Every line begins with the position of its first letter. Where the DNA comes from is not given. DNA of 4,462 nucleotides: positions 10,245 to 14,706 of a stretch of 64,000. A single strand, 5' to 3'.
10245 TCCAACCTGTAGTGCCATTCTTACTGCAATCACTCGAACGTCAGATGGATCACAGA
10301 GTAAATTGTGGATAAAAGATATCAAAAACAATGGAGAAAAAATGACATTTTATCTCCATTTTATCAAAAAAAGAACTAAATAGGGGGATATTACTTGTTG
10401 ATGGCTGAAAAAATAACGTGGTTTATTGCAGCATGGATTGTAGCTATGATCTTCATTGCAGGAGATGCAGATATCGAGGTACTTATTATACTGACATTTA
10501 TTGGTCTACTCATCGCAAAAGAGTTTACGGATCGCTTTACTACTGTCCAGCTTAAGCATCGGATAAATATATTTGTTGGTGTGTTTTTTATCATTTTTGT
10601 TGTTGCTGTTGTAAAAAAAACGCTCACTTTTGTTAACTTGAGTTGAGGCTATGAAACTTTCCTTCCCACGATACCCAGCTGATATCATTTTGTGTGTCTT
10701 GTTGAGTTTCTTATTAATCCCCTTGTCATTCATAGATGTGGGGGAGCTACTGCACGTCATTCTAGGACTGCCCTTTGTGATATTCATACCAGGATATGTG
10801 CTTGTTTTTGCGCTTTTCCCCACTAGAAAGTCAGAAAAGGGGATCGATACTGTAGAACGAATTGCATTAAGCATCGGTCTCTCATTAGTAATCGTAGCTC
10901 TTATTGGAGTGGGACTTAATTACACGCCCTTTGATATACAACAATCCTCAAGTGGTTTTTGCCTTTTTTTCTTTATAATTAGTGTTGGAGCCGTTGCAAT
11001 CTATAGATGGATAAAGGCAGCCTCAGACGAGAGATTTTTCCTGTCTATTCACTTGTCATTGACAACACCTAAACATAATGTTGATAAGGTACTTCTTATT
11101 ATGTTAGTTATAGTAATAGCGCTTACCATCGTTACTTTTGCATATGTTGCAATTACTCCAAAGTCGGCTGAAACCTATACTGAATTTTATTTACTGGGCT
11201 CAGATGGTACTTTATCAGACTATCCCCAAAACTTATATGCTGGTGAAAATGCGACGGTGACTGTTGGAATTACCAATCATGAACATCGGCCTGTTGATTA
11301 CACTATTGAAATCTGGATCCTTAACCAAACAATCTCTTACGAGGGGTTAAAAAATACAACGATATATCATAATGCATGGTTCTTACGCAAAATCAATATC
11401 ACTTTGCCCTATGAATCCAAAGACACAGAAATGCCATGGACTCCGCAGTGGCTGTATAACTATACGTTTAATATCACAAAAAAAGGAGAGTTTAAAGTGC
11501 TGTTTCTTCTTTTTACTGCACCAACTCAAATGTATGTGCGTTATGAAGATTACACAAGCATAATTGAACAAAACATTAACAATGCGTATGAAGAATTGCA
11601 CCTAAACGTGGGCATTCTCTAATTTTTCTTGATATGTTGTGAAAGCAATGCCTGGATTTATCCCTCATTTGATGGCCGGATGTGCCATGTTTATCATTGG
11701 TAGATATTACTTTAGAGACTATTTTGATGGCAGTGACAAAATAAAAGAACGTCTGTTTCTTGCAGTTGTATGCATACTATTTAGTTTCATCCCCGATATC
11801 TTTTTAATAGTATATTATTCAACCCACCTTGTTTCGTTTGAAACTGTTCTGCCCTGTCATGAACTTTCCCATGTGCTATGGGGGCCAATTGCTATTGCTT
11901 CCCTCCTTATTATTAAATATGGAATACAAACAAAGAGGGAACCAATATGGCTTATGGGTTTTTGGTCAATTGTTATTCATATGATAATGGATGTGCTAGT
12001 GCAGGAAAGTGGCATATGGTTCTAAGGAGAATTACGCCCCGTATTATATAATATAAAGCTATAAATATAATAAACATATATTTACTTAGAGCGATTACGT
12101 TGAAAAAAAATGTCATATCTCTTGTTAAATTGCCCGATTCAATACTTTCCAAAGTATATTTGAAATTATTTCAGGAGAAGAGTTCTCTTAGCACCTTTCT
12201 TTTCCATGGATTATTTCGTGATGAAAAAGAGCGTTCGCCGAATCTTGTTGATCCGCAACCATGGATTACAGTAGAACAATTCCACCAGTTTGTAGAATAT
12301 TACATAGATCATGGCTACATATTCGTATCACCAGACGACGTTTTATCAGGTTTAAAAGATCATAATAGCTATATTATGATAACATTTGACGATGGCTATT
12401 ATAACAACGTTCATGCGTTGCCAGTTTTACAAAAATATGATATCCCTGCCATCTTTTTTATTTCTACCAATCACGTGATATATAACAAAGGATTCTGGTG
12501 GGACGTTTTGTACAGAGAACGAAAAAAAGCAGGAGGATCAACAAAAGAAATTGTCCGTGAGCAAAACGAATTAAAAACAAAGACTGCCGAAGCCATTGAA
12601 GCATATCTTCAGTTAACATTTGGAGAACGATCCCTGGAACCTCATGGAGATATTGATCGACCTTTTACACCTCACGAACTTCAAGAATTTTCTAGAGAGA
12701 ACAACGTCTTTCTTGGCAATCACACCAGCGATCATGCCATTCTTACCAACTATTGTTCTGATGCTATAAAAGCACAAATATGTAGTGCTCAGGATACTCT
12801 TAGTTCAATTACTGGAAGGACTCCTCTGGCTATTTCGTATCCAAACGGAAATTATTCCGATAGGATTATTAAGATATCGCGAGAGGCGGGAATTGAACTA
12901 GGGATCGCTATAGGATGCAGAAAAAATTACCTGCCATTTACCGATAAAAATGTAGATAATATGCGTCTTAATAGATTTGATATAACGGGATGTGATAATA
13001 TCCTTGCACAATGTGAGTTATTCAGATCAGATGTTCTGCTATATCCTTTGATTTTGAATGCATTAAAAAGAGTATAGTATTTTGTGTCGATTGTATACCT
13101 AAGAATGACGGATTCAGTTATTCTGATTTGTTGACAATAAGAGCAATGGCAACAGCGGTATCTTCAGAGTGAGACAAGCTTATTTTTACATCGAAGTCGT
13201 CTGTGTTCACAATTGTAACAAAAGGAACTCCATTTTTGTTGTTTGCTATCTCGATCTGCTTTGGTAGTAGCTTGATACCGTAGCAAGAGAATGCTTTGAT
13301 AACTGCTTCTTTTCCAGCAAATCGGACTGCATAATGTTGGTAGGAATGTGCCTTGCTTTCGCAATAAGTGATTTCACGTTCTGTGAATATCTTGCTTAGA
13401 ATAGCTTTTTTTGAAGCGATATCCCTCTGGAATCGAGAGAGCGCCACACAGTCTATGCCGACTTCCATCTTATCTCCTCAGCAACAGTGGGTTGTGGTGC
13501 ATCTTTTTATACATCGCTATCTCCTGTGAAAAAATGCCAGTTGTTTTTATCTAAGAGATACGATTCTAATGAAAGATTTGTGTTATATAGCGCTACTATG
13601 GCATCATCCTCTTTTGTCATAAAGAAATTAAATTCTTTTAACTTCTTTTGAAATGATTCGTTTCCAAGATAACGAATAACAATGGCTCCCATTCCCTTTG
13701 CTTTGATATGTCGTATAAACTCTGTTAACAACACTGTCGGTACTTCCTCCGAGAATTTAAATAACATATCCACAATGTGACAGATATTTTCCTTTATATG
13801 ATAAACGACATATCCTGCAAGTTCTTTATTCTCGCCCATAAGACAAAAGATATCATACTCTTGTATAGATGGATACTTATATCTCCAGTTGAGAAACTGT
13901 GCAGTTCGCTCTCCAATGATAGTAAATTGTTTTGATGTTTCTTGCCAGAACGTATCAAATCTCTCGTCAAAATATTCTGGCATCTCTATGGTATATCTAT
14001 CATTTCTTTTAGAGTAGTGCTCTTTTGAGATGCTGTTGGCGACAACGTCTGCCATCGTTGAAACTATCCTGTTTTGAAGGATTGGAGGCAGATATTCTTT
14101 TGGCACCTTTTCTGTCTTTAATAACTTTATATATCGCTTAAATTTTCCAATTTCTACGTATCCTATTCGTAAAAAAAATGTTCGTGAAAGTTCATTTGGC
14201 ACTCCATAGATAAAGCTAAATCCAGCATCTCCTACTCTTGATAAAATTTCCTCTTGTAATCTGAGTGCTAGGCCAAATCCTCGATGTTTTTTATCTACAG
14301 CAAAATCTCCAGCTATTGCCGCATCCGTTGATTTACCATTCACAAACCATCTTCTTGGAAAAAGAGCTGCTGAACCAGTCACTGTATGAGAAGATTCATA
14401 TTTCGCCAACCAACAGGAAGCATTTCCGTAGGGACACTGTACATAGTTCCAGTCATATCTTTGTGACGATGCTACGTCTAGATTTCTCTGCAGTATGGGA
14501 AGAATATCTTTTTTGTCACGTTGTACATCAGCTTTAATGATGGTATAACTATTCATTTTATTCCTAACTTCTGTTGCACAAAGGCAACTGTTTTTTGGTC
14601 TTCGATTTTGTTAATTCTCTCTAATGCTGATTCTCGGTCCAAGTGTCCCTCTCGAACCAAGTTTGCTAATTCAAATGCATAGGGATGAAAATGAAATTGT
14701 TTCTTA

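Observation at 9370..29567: Twenty-kilobase cell-envelope glycan island bracketed by tRNA-Glu and tRNA-Gln genes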

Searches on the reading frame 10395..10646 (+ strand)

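Call 44: search_protein_families(library=pfam, proteins=[window:10395-10646:+], max_evalue=1)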
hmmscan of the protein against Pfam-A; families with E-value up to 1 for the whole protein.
window:10395-10646:+ (83 aa): 1 family
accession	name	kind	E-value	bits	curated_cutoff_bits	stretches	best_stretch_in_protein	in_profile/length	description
PF13686.11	DrsE_2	-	0.2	12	25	1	4-43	11-48/156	DsrE/DsrF/DrsH-like family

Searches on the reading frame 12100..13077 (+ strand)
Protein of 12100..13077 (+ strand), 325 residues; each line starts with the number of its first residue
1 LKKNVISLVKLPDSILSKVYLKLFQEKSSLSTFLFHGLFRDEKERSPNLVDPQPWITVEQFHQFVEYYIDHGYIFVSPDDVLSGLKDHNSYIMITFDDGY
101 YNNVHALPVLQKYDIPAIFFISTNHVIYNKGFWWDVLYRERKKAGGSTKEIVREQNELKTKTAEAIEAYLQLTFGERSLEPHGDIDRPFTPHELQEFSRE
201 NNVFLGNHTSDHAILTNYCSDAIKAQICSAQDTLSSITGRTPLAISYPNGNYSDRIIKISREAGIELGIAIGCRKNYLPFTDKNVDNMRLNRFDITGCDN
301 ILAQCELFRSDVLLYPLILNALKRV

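Call 4: search_protein_families(library=pfam, proteins=[window:12100-13077:+])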
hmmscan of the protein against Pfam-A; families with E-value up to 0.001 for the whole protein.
window:12100-13077:+ (325 aa): 2 families
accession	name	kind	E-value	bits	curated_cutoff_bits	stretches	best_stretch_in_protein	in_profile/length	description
PF01522.26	Polysacc_deac_1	-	1e-24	87.3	23.1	1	88-266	5-122/124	Polysaccharide deacetylase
PF03065.20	Glyco_hydro_57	-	4.7e-05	23.3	21.2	1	175-270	76-171/291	Glycosyl hydrolase family 57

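Call 9: search_protein_families(library=ncbifam, proteins=[window:12100-13077:+], max_evalue=0.01)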
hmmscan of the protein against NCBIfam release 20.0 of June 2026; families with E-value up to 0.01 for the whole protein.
window:12100-13077:+ (325 aa): 9 families
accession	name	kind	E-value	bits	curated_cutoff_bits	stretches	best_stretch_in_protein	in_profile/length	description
TIGR02764.1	spore_ybaN_pdaB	equivalog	3.9e-12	46.3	237.4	1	202-265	58-121/191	polysaccharide deacetylase family sporulation protein PdaB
TIGR03938.2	deacetyl_PgaB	equivalog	5.6e-11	41.4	321.9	1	47-126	19-101/621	poly-beta-1,6-N-acetyl-D-glucosamine N-deacetylase PgaB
TIGR02884.1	spore_pdaA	equivalog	1.4e-09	38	298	1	202-265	89-153/224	delta-lactam-biosynthetic de-N-acetylase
TIGR03933.1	PIA_icaB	equivalog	1.7e-08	34.3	248.35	2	57-127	36-110/245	intercellular adhesin biosynthesis polysaccharide N-deacetylase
NF045820.1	PgAcgDacpgdA_Strep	equivalog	3.6e-08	32.7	800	1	204-256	322-374/463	peptidoglycan-N-acetylglucosamine deacetylase PgdA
TIGR02873.1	spore_ylxY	hypoth_equivalog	5e-07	29.2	391.5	1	198-265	133-200/268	probable sporulation protein, polysaccharide deacetylase family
TIGR04243.1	nodulat_NodB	equivalog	2.4e-06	27.2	240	1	205-287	57-141/197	chitooligosaccharide deacetylase NodB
NF045821.1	PgAcgDacpgdA1_Bac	equivalog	0.0015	17.5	400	0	204-259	142-197/282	peptidoglycan-N-acetylglucosamine deacetylase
NF011177.0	PRK14582.1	equivalog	0.0076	14.5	923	0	65-119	78-137/671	poly-beta-1,6-N-acetyl-D-glucosamine N-deacetylase PgaB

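Call 85: search_solved_structures(query=window:12100-13077:+, max_evalue=0.001)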
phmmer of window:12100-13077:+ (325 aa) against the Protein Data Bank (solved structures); distinct sequences matched with E-value up to 0.001: 12.
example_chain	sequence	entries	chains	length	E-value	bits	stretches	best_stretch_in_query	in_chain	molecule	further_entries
6dq3_A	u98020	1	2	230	4e-10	42.5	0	56-119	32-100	Polysaccharide deacetylase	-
6go1_A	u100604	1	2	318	7.7e-10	41.6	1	35-114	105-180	Polysaccharide deacetylase-like protein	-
4v33_A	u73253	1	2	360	4.6e-07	32.4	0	58-129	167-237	POLYSACCHARIDE DEACETYLASE-LIKE PROTEIN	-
2c1g_A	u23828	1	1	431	7.8e-07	31.7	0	201-256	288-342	PEPTIDOGLYCAN GLCNAC DEACETYLASE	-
4hd5_A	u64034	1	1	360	1.8e-06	30.5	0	59-117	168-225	Polysaccharide deacetylase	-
1ny1_A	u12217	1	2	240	2.5e-06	30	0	192-266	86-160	Probable polysaccharide deacetylase pdaA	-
1w1a_1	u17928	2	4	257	3.2e-06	29.7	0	192-266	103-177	PROBABLE POLYSACCHARIDE DEACETYLASE PDAA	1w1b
1w17_A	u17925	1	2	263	3.5e-06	29.6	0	192-266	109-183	PROBABLE POLYSACCHARIDE DEACETYLASE PDAA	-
2c1i_A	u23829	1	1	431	3.9e-06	29.4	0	201-256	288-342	PEPTIDOGLYCAN GLCNAC DEACETYLASE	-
2j13_A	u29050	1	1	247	6.8e-06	28.6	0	200-264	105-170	POLYSACCHARIDE DEACETYLASE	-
4wcj_A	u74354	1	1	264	0.00017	24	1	56-126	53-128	Polysaccharide deacetylase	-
6h8l_A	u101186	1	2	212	0.00096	21.5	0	190-256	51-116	Peptidoglycan-N-acetylmuramic acid deacetylase PdaC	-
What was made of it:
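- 12100..13077 (+): NodB-type (CE4) polysaccharide deacetylase with no obvious signal peptide. Proposed to de-N-acylate a lipid-linked amino sugar, as ArnD does. calls 4, 9, 85; the function is inferred
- Closest known: Three-component polyprenyl-phosphate sugar decoration systems: ArnC/ArnD/ArnE-F/ArnT. Same: A NodB-family deacylase, as ArnD is (calls 4, 85).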

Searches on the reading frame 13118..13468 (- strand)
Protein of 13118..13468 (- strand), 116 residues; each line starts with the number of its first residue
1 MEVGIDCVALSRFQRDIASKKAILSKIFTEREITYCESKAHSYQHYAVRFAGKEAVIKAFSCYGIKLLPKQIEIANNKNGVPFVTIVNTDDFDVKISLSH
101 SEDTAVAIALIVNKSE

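Call 4: search_protein_families(library=pfam, proteins=[window:13118-13468:-])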
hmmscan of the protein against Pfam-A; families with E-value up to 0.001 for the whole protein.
window:13118-13468:- (116 aa): 1 family
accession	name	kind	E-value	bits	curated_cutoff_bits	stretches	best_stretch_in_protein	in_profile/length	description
PF01648.25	ACPS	-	3e-16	59.9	25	1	3-108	2-110/111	4'-phosphopantetheinyl transferase superfamily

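Call 9: search_protein_families(library=ncbifam, proteins=[window:13118-13468:-], max_evalue=0.01)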
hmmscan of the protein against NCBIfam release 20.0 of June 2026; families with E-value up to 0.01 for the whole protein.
window:13118-13468:- (116 aa): 12 families
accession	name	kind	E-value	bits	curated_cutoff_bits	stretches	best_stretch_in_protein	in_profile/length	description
NF011250.0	PRK14656.1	equivalog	8.1e-22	77.6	175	1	3-112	5-122/126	holo-[acyl-carrier-protein] synthase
TIGR00556.1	pantethn_trn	domain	1.6e-19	70.2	45.35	1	1-111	3-125/128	phosphopantetheine--protein transferase domain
NF011257.0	PRK14663.1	equivalog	6.8e-18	64.8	186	1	1-114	1-120/123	holo-[acyl-carrier-protein] synthase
NF011253.0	PRK14659.1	equivalog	1.1e-16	61.6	156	1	2-113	4-119/123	holo-[acyl-carrier-protein] synthase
NF000831.0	PRK00070.3-1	equivalog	4e-16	59.1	124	1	2-112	5-128/130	holo-ACP synthase AcpS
NF011254.0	PRK14660.1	equivalog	6.8e-16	58.4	195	1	3-110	5-122/125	holo-[acyl-carrier-protein] synthase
NF000832.0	PRK00070.3-2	equivalog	1.2e-15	57.9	107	1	2-111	4-114/116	holo-ACP synthase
TIGR00516.1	acpS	equivalog_domain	3e-13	50.1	59.8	1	2-113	4-122/125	holo-ACP synthase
NF011251.0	PRK14657.1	equivalog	1.2e-09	38.2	165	1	3-110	5-120/123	holo-[acyl-carrier-protein] synthase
NF011256.0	PRK14662.1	equivalog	2.6e-09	37.5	150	1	3-111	5-117/123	4'-phosphopantetheinyl transferase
NF000835.0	PRK00070.4-1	equivalog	8.7e-09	35.7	128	1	2-111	4-111/115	holo-ACP synthase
NF011255.0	PRK14661.1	equivalog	0.0035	17.3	209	1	2-110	4-106/169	holo-[acyl-carrier-protein] synthase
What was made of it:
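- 13118..13468 (-): AcpS-type 4'-phosphopantetheinyl transferase. calls 4, 9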

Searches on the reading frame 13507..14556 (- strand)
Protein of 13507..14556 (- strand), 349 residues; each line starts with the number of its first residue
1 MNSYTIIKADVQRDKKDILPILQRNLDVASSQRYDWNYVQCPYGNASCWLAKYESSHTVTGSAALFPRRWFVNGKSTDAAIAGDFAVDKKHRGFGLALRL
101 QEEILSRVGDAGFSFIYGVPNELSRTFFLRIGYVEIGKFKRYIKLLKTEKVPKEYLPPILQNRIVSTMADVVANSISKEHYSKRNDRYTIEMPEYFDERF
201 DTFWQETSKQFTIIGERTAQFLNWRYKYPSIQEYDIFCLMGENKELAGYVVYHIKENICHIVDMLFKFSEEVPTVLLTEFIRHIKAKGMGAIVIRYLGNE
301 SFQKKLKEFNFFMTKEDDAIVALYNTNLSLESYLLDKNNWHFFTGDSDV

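Call 4: search_protein_families(library=pfam, proteins=[window:13507-14556:-])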
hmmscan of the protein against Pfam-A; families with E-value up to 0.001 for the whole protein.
window:13507-14556:- (349 aa): 2 families
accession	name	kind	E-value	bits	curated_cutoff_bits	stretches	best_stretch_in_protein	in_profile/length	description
PF00583.31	Acetyltransf_1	-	3.9e-08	34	20.7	1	29-133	15-116/116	Acetyltransferase (GNAT) family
PF13527.13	Acetyltransf_9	-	2.4e-07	31.2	25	1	28-133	23-124/127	Acetyltransferase (GNAT) domain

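Call 9: search_protein_families(library=ncbifam, proteins=[window:13507-14556:-], max_evalue=0.01)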
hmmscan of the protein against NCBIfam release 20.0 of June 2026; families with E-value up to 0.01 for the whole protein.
window:13507-14556:- (349 aa): 1 family
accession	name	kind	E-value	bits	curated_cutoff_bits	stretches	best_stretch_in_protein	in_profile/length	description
TIGR01575.1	rimI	equivalog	0.00062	19.9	86.4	0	232-293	29-93/132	ribosomal protein S18-alanine N-acetyltransferase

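Call 44: search_protein_families(library=pfam, proteins=[window:13507-14556:-], max_evalue=1)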
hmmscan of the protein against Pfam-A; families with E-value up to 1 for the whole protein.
window:13507-14556:- (349 aa): 5 families
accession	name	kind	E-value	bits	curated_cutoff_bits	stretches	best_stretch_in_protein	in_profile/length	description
PF00583.31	Acetyltransf_1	-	3.9e-08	34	20.7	1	29-133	15-116/116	Acetyltransferase (GNAT) family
PF13527.13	Acetyltransf_9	-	2.4e-07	31.2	25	1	28-133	23-124/127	Acetyltransferase (GNAT) domain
PF13508.13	Acetyltransf_7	-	0.0011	19.8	27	1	46-135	3-84/84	Acetyltransferase (GNAT) domain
PF08445.16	FR47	-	0.0068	16.8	22.1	1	84-136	26-80/86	FR47-like protein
PF13673.13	Acetyltransf_10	-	0.22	11.9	23.6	0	84-137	56-111/128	Acetyltransferase (GNAT) domain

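Call 78: search_solved_structures(query=window:13507-14556:-, max_evalue=1)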
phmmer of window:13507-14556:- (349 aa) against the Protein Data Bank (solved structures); distinct sequences matched with E-value up to 1: 3.
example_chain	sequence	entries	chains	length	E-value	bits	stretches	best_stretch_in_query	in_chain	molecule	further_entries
3qb8_A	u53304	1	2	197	0.071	15.5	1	83-140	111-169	A654L protein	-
1wwz_A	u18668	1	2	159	0.18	14.2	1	34-149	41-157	hypothetical protein PH1933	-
7l1k_A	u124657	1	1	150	0.57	12.5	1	83-142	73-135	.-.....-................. 30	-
